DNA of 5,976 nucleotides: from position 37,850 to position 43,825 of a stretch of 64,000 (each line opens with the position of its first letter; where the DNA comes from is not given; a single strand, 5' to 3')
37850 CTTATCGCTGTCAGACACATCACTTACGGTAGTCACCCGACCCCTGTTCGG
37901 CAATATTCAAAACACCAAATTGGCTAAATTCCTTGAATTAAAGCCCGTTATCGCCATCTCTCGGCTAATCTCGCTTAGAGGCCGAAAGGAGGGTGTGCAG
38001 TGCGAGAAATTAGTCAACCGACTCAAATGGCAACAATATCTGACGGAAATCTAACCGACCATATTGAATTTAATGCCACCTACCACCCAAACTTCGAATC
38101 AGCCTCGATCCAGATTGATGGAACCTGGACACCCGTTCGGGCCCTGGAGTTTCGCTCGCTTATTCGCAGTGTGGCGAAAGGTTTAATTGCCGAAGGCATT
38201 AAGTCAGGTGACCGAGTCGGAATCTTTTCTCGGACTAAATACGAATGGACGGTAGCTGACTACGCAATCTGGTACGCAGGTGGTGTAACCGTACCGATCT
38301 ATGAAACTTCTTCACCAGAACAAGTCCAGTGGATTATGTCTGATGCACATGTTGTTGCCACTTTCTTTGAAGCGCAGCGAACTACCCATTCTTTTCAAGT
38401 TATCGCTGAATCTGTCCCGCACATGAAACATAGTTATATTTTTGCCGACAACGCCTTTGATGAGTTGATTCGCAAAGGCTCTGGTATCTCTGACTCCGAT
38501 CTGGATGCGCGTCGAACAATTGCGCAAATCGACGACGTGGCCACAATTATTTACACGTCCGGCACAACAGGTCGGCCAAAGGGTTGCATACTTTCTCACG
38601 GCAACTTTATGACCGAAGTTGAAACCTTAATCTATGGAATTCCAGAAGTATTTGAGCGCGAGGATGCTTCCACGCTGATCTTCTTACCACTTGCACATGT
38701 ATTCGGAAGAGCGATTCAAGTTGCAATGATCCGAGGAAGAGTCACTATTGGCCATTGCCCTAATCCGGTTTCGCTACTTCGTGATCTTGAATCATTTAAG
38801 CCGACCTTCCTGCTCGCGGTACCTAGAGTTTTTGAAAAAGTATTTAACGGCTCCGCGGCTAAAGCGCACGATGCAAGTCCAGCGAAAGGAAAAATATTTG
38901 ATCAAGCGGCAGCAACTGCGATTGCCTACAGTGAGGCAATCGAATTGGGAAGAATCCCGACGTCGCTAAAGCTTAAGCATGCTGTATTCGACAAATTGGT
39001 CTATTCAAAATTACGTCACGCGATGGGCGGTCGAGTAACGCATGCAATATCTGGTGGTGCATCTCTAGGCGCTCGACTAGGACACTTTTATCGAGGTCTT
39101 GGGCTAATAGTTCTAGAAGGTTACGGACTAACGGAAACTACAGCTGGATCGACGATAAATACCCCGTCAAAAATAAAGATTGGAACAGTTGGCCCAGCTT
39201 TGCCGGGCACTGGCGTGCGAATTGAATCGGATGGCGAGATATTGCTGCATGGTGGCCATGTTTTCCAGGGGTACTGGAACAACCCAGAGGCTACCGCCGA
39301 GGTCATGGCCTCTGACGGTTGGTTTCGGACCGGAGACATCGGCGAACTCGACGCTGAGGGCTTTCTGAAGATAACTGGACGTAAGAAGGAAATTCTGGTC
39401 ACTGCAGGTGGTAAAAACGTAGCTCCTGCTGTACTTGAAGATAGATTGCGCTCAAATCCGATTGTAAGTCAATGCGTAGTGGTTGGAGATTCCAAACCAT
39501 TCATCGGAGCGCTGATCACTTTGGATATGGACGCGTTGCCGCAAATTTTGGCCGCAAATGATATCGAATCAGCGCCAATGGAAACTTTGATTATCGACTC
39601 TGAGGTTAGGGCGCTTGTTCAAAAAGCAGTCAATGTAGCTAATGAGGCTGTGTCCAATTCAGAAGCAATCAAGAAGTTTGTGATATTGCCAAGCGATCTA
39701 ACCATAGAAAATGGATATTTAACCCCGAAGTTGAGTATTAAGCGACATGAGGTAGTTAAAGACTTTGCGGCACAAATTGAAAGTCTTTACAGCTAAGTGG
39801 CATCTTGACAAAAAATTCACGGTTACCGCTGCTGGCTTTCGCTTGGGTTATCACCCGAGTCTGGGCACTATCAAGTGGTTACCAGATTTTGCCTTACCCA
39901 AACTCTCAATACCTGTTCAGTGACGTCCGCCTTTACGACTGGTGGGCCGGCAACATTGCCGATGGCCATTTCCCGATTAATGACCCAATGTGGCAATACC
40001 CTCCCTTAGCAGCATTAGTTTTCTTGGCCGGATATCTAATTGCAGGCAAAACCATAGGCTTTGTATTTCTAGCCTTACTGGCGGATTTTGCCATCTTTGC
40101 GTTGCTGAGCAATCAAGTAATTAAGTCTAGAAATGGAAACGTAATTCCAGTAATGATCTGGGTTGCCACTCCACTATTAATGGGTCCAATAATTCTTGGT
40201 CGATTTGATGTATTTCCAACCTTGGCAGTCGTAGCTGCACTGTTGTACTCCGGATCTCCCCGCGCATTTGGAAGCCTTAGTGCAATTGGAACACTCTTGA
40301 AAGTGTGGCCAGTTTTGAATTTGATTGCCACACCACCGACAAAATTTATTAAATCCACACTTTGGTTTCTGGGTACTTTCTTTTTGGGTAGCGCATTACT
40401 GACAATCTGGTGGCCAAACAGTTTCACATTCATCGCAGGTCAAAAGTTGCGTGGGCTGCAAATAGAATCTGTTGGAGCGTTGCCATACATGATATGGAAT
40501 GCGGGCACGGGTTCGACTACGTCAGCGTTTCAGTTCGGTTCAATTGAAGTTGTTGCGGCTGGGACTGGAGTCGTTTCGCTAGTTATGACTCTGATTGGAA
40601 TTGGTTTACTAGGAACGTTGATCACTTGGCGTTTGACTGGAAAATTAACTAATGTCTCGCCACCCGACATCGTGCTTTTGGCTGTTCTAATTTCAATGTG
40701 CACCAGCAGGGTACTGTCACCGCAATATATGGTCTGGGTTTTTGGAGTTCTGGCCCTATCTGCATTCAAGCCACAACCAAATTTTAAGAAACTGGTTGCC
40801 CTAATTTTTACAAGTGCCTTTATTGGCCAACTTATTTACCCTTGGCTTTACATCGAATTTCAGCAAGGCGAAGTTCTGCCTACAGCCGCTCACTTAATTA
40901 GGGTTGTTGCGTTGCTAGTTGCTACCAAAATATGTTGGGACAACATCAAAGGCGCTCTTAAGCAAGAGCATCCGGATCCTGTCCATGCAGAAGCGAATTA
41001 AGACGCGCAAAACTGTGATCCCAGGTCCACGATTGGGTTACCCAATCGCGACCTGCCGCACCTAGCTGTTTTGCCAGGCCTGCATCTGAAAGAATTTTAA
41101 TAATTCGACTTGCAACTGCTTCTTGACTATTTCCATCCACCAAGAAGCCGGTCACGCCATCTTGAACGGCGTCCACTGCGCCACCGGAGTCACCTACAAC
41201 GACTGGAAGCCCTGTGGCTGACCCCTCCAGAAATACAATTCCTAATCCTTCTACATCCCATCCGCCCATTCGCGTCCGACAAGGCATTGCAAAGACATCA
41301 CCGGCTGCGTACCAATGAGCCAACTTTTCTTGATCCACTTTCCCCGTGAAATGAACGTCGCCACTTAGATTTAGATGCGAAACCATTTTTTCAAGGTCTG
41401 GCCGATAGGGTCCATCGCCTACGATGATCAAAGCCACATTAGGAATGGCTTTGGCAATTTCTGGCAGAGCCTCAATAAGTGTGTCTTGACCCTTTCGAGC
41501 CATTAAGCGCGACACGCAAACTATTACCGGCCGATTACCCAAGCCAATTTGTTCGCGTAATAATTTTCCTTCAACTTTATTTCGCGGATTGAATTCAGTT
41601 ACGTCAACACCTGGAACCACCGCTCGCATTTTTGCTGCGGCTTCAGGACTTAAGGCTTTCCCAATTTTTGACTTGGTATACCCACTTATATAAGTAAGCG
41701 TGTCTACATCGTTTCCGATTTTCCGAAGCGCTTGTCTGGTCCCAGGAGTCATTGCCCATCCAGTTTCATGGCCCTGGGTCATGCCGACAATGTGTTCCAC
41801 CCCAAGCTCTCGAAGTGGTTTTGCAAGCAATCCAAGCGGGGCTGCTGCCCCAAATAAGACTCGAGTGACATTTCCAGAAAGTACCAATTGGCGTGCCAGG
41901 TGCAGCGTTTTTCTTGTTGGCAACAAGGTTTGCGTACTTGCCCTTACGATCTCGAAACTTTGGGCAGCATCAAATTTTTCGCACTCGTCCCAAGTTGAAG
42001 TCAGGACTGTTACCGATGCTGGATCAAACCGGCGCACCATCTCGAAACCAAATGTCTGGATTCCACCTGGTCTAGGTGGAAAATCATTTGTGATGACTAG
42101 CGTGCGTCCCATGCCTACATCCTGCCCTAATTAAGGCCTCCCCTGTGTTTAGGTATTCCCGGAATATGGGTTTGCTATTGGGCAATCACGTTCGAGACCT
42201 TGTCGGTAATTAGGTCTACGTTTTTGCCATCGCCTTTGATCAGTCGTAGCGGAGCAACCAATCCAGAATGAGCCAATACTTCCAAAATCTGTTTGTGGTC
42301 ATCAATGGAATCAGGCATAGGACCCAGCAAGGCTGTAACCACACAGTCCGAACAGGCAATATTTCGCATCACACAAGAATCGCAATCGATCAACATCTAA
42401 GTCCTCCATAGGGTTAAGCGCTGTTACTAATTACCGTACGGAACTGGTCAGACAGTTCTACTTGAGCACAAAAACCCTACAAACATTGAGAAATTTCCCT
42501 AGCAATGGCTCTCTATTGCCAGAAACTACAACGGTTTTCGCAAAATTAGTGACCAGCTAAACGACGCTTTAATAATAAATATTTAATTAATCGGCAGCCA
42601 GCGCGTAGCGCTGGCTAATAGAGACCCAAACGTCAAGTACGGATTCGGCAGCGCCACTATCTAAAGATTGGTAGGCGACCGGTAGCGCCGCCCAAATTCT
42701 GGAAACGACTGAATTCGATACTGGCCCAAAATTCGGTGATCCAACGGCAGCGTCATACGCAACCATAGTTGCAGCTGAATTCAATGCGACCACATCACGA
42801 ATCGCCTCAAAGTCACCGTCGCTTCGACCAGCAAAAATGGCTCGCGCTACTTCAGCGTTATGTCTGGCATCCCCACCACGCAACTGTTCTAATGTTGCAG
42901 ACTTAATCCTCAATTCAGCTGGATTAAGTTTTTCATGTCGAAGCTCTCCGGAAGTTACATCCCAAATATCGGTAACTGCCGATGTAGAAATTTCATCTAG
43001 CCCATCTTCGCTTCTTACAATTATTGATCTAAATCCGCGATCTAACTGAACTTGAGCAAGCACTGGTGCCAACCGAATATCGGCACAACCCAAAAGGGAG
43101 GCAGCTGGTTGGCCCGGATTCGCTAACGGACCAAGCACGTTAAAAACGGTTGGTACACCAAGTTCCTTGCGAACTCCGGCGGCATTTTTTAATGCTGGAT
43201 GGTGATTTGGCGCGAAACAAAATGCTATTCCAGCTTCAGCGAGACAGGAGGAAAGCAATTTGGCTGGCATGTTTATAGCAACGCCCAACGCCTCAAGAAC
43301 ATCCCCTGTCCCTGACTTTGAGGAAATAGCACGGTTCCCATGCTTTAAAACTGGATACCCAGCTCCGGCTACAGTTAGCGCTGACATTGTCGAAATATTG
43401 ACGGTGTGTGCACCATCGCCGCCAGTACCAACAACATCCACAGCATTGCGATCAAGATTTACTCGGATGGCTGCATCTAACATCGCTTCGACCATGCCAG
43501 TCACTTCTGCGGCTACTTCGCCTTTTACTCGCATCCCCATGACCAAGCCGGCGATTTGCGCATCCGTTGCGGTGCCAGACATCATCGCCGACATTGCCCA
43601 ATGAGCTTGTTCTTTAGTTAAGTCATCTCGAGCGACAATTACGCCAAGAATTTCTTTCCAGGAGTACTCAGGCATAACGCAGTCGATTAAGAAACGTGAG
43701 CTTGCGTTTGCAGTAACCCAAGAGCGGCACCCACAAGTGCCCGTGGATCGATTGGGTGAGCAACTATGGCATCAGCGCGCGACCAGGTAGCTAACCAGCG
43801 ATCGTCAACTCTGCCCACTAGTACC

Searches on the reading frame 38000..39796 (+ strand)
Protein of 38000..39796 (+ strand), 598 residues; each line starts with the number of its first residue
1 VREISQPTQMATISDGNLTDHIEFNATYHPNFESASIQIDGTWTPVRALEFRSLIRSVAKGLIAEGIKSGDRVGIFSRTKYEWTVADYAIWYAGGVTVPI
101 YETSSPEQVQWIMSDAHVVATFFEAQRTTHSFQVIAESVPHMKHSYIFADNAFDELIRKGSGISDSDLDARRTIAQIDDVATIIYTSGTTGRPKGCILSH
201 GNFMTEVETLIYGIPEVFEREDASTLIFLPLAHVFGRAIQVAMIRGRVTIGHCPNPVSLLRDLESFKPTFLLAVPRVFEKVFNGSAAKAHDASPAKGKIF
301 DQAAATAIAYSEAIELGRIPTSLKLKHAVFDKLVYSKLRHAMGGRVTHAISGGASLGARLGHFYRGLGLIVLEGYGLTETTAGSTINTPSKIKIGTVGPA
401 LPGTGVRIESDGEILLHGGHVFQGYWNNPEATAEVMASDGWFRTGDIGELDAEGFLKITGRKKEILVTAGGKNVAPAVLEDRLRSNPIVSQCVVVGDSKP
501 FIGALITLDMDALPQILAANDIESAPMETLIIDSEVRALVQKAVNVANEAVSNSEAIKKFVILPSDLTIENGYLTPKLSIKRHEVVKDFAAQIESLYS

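Call 22: search_protein_families(library=pfam, proteins=[window:38000-39796:+], max_evalue=0.0001)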
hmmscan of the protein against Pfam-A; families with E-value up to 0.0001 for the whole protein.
window:38000-39796:+ (598 aa): 2 families
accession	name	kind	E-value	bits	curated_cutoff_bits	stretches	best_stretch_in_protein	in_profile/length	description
PF00501.34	AMP-binding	-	8.9e-68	229.3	29.9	1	50-426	26-384/384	AMP-binding enzyme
PF23562.2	AMP-binding_C_3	-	1e-15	58.6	20.8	1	464-598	2-121/124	AMP-binding enzyme C-terminal domain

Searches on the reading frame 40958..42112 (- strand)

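Call 23: search_protein_families(library=pfam, proteins=[window:40958-42112:-], max_evalue=0.0001)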
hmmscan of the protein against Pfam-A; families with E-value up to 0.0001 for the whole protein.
window:40958-42112:- (384 aa): 3 families
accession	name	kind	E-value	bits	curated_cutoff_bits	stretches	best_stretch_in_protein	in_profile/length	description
PF00534.26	Glycos_transf_1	-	3.3e-41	141.1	26.4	1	186-357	6-172/172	Glycosyl transferases group 1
PF13692.12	Glyco_trans_1_4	-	1.9e-36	125.9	27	1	194-343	1-142/142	Glycosyl transferases group 1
PF20706.3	GT4-conflict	-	7.9e-13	48.6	26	1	5-371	1-385/385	Family 4 Glycosyltransferase in conflict systems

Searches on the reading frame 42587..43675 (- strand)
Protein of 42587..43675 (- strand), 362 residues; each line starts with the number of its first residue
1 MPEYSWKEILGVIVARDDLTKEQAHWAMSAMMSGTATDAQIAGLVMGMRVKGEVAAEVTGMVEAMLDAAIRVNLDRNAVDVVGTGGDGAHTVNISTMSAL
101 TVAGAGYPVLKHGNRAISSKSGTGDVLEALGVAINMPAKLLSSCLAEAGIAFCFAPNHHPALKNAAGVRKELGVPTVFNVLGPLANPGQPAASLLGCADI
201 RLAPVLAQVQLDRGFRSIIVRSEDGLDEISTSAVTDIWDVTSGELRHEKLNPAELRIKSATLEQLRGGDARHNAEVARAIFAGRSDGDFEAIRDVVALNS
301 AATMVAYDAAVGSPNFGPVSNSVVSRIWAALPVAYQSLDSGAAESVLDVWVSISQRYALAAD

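Call 23: search_protein_families(library=pfam, proteins=[window:42587-43675:-], max_evalue=0.0001)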
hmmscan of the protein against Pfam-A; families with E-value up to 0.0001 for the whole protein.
window:42587-43675:- (362 aa): 2 families
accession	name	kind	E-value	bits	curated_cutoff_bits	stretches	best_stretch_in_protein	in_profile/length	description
PF00591.27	Glycos_transf_3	-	1.8e-72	244.5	27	1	77-308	3-231/253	Glycosyl transferase family, a/b domain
PF02885.22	Glycos_trans_3N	-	1.7e-19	69.8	26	1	7-69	1-63/63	Glycosyl transferase family, helical bundle domain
